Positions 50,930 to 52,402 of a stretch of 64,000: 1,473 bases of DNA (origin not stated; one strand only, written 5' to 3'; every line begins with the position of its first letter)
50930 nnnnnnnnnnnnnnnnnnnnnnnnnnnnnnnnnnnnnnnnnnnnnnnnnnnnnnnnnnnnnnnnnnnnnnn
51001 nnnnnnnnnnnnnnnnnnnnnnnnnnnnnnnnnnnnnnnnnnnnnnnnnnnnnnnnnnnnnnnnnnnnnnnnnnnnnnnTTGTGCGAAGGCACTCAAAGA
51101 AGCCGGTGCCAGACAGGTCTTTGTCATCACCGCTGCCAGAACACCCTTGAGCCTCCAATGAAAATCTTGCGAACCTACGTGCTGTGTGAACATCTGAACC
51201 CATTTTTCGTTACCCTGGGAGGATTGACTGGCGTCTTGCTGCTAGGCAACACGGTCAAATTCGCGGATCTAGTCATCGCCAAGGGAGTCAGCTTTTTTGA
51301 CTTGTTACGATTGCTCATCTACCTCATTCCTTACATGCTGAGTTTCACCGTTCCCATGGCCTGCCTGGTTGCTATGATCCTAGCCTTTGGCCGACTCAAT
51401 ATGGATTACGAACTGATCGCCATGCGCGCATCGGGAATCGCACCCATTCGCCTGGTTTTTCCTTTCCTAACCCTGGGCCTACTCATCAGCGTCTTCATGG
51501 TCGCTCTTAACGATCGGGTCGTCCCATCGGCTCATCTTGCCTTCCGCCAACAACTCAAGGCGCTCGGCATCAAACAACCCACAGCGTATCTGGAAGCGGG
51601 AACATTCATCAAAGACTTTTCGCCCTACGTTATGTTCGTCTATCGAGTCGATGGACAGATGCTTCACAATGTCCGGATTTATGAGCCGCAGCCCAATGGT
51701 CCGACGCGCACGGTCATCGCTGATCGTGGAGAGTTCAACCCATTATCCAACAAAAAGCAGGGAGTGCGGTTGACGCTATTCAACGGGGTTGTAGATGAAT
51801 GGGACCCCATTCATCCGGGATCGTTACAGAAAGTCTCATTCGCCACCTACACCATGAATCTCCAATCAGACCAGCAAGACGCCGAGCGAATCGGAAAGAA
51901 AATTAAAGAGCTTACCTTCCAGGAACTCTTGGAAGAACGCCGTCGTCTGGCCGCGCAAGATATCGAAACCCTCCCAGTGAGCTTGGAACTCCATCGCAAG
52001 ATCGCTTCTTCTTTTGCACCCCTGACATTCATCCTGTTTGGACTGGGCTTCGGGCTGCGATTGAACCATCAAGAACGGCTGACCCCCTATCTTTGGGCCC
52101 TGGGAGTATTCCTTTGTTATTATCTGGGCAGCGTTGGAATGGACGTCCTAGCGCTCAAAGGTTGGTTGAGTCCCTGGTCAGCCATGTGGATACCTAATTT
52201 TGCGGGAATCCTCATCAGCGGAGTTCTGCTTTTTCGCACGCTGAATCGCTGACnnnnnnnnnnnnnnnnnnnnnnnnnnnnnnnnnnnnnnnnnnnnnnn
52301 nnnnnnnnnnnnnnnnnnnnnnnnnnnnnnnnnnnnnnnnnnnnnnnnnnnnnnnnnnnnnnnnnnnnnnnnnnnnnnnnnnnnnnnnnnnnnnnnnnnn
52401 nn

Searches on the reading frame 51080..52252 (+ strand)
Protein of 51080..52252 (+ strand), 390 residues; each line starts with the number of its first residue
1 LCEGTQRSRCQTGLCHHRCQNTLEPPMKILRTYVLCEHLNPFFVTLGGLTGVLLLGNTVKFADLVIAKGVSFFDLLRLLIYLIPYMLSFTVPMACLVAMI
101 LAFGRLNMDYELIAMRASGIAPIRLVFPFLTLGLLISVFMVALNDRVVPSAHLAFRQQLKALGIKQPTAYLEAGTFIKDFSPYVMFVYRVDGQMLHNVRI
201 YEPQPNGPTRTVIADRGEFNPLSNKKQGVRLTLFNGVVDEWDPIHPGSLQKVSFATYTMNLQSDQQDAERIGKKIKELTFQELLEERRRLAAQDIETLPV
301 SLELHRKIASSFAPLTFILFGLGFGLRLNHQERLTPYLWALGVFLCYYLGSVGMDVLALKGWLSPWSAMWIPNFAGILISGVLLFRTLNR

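Call 15: search_protein_families(library=pfam, proteins=[window:51080-52252:+])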
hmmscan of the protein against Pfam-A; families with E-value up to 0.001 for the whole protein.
window:51080-52252:+ (390 aa): 1 family
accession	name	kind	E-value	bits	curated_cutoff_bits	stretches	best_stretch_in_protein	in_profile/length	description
PF03739.19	LptF_LptG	-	1.2e-83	281.6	27.9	1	33-384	2-351/353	Lipopolysaccharide export system permease LptF/LptG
